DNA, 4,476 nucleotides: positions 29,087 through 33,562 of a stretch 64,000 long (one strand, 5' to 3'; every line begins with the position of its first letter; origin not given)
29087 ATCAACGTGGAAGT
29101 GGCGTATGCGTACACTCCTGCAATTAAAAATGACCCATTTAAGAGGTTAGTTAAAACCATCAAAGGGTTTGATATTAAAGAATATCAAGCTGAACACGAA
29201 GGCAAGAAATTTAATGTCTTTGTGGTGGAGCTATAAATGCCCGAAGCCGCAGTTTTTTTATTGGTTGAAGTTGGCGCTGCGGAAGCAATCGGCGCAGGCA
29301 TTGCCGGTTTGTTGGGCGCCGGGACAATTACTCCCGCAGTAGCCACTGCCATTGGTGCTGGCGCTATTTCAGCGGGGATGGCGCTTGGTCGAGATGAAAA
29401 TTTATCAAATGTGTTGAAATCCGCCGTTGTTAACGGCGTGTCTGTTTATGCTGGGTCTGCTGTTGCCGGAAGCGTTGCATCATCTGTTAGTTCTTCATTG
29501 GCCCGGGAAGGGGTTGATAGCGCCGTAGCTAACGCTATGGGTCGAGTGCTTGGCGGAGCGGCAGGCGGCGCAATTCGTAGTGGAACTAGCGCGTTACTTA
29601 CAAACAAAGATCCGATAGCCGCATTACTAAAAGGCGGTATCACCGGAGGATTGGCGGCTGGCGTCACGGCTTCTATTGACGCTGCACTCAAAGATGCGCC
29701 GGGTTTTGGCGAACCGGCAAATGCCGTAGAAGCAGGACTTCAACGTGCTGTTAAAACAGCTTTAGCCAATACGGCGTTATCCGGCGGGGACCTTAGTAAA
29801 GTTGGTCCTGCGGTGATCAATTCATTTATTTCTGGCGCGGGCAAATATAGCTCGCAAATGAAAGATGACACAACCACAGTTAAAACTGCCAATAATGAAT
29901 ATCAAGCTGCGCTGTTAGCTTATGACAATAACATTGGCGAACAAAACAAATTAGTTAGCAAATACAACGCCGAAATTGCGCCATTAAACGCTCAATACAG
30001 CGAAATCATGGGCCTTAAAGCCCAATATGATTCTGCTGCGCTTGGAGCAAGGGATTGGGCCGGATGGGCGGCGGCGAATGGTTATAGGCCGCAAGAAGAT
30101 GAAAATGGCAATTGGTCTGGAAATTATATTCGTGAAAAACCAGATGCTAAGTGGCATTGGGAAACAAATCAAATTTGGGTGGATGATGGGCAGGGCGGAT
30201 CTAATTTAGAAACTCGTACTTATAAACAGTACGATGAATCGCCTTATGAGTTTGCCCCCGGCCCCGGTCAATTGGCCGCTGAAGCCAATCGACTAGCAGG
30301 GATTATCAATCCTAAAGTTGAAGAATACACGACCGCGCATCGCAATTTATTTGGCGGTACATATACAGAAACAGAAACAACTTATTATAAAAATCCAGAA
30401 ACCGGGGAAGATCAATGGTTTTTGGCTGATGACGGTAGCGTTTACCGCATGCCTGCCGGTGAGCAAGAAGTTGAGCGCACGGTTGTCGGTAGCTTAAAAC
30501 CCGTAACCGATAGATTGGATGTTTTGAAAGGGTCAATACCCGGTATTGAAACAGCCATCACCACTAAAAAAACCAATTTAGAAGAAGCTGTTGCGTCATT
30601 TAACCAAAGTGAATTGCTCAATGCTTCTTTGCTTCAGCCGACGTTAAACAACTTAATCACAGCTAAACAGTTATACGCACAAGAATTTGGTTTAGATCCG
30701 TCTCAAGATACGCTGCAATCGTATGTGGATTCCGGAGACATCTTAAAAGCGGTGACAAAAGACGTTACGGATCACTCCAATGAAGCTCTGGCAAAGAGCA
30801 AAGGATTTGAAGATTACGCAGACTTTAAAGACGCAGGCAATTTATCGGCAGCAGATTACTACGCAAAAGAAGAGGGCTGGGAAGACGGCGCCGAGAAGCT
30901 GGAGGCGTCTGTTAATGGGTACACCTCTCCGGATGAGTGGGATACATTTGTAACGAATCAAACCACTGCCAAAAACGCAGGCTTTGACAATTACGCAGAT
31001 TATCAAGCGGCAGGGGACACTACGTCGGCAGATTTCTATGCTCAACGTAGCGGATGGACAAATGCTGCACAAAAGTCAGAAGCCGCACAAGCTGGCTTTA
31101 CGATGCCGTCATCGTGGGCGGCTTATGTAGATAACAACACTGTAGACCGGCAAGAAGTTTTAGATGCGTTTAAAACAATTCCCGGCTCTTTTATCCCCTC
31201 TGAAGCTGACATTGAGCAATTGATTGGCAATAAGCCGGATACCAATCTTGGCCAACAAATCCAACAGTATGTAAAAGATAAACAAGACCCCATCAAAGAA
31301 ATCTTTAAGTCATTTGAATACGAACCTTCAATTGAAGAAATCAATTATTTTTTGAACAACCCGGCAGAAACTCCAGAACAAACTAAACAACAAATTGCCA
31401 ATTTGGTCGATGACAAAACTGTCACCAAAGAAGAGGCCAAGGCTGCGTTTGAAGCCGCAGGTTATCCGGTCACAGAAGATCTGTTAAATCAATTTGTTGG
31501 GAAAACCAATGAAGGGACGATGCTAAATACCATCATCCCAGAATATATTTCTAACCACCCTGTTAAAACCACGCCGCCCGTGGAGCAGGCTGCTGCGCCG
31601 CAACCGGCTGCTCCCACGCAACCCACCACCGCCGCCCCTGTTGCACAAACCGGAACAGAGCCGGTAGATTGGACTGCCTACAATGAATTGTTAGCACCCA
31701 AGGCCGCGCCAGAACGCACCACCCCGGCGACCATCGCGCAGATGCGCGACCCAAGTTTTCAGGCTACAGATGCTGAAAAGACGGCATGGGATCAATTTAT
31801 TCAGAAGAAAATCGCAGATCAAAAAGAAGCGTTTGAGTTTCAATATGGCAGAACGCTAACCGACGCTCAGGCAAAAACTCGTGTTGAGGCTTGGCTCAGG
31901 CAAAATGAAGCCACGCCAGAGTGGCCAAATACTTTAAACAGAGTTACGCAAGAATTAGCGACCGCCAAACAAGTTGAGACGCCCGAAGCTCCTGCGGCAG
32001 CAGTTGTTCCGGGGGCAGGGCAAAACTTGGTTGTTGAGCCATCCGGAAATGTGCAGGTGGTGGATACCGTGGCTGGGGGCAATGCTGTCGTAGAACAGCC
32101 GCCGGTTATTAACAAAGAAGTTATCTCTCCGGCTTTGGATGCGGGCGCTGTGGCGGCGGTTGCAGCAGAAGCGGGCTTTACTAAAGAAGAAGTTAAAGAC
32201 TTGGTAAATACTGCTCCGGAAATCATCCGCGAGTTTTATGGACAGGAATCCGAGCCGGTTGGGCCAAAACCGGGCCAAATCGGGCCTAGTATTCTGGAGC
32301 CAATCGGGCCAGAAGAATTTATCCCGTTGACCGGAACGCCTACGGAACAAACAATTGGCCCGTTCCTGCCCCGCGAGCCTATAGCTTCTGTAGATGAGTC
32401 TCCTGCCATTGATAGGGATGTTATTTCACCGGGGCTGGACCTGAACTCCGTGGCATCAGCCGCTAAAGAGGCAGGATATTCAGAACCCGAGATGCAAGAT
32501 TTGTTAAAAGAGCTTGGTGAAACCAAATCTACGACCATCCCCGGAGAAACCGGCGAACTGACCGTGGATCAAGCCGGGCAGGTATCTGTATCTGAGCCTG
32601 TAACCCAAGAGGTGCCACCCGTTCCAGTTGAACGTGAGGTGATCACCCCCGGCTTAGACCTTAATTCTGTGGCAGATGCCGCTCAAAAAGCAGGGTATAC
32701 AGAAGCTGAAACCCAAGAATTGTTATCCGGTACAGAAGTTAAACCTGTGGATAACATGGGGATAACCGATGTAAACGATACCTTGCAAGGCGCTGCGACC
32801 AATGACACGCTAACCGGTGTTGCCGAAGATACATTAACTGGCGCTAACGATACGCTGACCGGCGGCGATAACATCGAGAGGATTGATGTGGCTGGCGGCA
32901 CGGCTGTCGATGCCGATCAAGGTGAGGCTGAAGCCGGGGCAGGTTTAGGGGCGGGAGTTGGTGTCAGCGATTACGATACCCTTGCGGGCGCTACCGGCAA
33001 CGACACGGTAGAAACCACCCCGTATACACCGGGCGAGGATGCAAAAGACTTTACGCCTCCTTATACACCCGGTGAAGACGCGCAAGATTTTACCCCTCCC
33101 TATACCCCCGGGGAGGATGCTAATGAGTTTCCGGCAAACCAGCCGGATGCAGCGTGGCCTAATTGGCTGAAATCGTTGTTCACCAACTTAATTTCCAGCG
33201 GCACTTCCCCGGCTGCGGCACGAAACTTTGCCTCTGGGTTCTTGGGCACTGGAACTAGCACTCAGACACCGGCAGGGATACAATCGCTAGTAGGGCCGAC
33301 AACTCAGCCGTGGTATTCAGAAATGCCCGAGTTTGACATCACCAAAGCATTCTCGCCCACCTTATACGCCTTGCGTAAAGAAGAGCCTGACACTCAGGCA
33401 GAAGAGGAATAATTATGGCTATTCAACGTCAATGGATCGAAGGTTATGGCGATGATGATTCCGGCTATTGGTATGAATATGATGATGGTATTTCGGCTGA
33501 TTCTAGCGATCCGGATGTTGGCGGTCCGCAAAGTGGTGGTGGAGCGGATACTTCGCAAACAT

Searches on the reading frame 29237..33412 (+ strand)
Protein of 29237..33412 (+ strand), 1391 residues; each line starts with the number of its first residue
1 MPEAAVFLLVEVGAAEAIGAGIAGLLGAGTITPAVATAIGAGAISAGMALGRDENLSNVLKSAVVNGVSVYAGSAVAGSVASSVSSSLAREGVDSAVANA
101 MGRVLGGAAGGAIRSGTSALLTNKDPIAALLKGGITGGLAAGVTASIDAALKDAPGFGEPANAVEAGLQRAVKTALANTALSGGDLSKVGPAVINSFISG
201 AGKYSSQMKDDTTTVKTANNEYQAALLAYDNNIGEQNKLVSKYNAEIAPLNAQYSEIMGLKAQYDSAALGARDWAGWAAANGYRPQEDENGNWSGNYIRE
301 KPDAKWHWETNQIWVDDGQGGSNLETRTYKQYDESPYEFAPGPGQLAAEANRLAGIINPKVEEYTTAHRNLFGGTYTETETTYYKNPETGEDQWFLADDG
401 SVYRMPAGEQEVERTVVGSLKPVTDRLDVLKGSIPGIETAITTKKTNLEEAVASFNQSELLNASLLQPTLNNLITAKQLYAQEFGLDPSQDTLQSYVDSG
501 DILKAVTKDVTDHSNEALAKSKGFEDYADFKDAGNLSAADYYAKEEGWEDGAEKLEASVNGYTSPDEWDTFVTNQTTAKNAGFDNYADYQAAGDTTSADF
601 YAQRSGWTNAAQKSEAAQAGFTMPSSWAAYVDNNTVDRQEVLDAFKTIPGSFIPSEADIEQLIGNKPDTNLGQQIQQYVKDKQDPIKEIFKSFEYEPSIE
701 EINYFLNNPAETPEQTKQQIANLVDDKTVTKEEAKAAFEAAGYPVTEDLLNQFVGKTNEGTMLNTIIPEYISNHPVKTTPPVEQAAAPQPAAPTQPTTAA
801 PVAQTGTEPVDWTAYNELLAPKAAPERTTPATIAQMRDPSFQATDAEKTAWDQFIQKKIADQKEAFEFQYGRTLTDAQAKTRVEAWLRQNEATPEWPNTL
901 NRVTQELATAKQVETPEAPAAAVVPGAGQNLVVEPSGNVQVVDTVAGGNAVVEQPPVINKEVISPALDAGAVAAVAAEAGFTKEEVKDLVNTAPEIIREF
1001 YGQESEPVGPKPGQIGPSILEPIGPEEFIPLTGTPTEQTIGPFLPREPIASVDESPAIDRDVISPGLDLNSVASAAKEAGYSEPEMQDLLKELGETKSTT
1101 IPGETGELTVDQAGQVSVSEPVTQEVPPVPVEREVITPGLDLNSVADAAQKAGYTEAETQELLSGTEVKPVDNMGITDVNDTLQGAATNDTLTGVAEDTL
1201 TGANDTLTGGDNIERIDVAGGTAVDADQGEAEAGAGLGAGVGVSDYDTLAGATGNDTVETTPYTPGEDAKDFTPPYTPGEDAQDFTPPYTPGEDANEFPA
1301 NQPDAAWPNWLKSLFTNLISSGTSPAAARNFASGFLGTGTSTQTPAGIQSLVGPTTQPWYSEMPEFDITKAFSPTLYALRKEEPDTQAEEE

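Call 19: search_protein_families(library=phrogs, proteins=[window:29237-33412:+], max_evalue=0.001)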
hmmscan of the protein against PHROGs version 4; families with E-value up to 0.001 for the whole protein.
window:29237-33412:+ (1391 aa): 0 families

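Call 34: search_protein_families(library=pfam, proteins=[window:29237-33412:+], max_evalue=0.001)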
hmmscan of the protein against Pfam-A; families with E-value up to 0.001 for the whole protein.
window:29237-33412:+ (1391 aa): 1 family
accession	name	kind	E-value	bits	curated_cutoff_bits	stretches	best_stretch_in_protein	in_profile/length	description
PF17267.7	DUF5333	-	0.00072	20.2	27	0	1057-1095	28-66/110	Family of unknown function (DUF5333)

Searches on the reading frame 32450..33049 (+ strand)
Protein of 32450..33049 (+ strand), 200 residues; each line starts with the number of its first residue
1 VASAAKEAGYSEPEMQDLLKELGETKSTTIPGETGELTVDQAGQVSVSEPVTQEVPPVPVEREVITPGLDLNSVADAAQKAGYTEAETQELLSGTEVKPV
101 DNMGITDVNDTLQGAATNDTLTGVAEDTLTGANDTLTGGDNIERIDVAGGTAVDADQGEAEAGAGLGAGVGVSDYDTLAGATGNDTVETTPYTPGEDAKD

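Call 65: find_related_loci(query=window:32450-33049:+, collection=viral_contigs, flank=500)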
Query window:32450-33049:+ (200 aa) in viral_contigs; peptide patterns used: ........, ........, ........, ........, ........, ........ (x = any residue, [..] = any of these).
14 stretches matched a pattern, but none encodes a relative of the query by tblastn (E <= 1e-3).
